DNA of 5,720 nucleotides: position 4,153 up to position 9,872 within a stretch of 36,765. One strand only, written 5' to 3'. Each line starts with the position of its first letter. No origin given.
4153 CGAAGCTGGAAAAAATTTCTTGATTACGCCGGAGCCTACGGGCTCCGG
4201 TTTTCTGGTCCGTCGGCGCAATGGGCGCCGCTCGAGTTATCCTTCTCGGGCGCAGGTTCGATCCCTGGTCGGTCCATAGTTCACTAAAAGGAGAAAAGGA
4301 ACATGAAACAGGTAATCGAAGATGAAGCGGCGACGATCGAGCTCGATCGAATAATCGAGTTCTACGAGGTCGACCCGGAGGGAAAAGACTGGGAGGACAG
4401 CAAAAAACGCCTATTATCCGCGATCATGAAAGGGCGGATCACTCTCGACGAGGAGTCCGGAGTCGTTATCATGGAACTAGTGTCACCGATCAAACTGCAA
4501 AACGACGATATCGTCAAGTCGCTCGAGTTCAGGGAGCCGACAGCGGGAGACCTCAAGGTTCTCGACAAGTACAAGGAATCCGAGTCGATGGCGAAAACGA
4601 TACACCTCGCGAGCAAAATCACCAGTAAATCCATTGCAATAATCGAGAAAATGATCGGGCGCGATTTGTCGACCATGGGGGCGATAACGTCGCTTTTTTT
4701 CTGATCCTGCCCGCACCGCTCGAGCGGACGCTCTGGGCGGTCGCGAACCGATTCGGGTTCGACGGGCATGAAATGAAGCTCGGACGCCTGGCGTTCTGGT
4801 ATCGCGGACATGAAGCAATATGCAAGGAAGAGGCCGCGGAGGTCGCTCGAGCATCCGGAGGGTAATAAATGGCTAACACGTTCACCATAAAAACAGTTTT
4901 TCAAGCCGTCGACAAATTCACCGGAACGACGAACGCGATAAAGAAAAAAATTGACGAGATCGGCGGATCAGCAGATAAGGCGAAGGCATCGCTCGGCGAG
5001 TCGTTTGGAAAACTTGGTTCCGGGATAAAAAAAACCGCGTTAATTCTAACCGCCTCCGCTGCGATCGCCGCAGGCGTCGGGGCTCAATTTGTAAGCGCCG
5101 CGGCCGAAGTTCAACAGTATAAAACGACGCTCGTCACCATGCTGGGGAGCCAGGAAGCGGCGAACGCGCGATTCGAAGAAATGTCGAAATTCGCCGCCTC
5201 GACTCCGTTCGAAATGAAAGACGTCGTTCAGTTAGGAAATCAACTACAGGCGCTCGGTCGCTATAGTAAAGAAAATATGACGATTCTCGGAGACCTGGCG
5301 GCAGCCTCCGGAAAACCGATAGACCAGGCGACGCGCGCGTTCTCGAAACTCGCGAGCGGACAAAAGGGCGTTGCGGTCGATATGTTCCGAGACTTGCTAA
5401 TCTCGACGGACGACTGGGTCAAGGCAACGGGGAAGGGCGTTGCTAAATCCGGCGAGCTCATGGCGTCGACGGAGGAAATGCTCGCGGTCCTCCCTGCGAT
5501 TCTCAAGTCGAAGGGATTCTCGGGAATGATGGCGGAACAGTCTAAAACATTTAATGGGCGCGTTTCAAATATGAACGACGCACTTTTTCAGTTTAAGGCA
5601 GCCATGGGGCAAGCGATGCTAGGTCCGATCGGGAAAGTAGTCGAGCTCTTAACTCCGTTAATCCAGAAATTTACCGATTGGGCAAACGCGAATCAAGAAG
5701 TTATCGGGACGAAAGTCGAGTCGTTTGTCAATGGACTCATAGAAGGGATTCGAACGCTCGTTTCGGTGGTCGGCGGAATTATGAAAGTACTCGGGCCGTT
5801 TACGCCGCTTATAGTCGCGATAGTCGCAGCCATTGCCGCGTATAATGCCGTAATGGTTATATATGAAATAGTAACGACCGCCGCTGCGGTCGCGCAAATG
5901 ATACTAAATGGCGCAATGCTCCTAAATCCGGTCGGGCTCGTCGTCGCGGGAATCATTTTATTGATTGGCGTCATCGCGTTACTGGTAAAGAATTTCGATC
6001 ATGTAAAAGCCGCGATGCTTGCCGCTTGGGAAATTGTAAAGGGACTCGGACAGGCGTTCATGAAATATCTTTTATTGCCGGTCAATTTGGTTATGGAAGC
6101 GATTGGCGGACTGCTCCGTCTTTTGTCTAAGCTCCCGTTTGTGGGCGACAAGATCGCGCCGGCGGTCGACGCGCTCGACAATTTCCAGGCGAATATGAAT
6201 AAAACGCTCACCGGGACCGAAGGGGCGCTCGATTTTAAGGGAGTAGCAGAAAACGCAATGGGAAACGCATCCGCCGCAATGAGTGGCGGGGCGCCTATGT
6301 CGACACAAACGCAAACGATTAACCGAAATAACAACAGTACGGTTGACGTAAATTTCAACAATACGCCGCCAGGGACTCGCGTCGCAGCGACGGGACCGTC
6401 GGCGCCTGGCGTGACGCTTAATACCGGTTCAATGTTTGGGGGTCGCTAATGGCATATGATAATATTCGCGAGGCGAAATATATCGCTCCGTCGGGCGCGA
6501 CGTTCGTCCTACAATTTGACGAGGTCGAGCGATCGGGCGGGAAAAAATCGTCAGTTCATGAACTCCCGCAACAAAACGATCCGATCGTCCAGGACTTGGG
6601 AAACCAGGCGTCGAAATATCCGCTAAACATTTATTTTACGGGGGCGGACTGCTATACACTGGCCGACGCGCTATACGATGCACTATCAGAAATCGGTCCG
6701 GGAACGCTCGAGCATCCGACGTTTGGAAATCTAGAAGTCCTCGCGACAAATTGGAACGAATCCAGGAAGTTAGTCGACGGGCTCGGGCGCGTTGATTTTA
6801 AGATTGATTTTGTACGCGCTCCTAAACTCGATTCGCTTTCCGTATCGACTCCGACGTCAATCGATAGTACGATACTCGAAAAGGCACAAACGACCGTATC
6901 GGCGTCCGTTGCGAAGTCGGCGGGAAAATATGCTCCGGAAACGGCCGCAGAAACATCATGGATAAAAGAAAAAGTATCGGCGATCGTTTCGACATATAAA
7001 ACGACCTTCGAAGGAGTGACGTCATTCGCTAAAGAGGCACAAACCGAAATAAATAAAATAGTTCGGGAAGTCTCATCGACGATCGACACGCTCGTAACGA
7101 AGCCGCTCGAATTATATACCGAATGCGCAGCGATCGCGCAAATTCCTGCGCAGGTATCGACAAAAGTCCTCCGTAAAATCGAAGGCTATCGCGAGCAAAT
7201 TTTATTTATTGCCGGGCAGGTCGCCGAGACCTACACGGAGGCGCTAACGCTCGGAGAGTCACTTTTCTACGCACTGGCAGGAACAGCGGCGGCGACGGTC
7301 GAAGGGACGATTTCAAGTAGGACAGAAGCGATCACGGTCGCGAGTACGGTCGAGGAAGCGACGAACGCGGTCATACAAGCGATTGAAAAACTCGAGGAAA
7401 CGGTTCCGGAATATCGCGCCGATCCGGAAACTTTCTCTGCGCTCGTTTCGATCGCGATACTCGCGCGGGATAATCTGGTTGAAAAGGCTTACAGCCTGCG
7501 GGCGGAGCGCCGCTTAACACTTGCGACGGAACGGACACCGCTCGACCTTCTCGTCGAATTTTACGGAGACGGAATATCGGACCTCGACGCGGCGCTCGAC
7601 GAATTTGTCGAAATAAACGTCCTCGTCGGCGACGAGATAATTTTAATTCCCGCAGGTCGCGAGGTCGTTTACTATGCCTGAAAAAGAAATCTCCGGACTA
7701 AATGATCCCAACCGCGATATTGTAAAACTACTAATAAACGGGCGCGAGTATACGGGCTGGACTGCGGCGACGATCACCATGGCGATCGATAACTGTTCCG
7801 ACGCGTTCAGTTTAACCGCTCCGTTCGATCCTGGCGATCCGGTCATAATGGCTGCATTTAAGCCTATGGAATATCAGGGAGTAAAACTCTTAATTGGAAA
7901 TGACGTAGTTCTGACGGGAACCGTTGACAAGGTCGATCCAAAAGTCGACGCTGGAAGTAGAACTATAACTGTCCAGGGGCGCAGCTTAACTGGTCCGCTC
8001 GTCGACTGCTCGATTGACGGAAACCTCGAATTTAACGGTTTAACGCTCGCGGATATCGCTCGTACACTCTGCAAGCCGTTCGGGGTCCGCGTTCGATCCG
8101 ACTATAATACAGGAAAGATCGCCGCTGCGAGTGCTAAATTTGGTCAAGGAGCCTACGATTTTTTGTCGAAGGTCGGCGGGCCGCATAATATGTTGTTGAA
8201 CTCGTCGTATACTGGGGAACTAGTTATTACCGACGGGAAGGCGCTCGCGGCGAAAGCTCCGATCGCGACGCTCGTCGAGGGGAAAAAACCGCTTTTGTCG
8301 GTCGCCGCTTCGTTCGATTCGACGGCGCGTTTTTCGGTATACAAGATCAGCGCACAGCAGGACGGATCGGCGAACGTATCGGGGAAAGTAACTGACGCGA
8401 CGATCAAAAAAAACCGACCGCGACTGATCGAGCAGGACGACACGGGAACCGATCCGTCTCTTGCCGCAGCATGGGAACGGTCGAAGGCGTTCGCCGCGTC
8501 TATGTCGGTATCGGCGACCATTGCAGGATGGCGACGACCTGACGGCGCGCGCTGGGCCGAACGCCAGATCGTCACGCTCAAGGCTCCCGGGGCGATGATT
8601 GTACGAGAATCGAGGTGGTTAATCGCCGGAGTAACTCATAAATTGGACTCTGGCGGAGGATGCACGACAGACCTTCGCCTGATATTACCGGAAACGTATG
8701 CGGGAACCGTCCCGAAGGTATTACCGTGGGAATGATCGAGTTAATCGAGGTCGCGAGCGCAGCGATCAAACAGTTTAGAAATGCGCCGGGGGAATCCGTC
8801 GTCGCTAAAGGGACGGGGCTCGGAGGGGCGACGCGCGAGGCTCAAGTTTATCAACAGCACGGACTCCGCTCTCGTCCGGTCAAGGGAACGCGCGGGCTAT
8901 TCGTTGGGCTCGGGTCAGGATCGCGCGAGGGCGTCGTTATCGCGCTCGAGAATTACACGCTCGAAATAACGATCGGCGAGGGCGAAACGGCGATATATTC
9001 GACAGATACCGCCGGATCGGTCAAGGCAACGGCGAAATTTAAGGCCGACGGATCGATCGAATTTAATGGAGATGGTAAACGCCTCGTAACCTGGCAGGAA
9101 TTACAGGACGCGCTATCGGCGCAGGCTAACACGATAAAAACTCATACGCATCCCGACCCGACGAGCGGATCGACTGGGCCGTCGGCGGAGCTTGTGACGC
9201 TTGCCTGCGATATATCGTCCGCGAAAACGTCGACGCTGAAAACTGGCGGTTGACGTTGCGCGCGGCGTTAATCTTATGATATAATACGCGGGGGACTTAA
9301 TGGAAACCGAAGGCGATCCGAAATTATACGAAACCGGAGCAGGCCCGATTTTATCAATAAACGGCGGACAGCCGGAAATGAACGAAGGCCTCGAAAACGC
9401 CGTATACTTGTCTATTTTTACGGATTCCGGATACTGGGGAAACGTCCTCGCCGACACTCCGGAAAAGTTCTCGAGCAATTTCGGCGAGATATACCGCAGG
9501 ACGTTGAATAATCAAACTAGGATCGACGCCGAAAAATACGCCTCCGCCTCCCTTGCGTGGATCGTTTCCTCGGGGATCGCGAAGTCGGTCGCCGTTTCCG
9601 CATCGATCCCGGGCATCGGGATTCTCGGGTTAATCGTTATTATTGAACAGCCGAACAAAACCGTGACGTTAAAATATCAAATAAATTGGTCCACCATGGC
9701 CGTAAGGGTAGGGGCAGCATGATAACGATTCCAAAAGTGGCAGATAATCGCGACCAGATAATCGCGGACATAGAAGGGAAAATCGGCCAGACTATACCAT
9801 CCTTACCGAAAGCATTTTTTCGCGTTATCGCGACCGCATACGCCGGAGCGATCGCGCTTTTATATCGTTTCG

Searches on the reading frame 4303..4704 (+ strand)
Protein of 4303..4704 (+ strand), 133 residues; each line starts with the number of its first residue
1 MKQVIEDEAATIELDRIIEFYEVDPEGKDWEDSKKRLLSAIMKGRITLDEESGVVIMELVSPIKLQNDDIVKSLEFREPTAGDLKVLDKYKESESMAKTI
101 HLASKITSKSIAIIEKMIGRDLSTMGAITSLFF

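Call 66: search_protein_families(library=pfam, proteins=[window:4303-4704:+], max_evalue=0.01)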
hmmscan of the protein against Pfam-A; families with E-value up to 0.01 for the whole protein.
window:4303-4704:+ (133 aa): 1 family
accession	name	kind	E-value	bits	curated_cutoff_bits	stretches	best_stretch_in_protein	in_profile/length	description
PF10109.15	Phage_TAC_7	-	2.1e-07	31.3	25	1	57-130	2-75/79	Phage tail assembly chaperone proteins, E, or 41 or 14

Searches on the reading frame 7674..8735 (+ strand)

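Call 8: search_protein_families(library=pfam, proteins=[window:7674-8735:+], max_evalue=0.001)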
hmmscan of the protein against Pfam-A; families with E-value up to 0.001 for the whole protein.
window:7674-8735:+ (353 aa): 3 families
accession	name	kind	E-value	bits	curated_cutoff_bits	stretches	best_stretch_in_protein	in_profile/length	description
PF21683.3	GpP-like_1st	-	2.7e-16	59.7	27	1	17-104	2-85/85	Mu phage baseplate assembly protein GpP-like, N-terminal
PF22255.2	Gp44-like_2nd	-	5.6e-14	52.3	27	1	106-186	1-83/84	Baseplate hub protein gp44-like, second domain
PF21929.2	GpP_4th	-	1.1e-06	28.9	27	1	265-342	9-84/87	Mu phage baseplate assembly protein GpP, fourth domain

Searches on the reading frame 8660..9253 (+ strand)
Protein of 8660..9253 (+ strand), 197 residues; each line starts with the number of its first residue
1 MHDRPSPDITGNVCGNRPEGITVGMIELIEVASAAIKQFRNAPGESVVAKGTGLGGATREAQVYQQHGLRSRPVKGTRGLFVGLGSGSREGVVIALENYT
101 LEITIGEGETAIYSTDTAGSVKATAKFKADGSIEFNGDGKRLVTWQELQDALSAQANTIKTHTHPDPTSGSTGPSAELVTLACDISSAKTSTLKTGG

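Call 66: search_protein_families(library=pfam, proteins=[window:8660-9253:+], max_evalue=0.01)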
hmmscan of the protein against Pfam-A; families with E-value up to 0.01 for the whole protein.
window:8660-9253:+ (197 aa): 1 family
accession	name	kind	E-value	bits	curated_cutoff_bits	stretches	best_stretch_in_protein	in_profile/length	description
PF06890.18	Phage_Mu_Gp45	-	4.4e-05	23.8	24.1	1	52-98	19-66/68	Bacteriophage Mu Gp45, N-terminal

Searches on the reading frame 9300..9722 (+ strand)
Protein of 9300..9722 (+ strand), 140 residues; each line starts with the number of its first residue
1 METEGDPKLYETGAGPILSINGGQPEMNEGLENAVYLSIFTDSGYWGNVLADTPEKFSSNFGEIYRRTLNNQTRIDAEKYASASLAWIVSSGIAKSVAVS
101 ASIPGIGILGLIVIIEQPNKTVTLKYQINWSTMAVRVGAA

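Call 66: search_protein_families(library=pfam, proteins=[window:9300-9722:+], max_evalue=0.01)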
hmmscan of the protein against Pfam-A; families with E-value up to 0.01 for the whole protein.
window:9300-9722:+ (140 aa): 1 family
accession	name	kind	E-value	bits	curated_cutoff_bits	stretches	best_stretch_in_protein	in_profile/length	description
PF07409.17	GP46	-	1.7e-11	44.4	28.6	1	32-120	2-99/101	Phage protein GP46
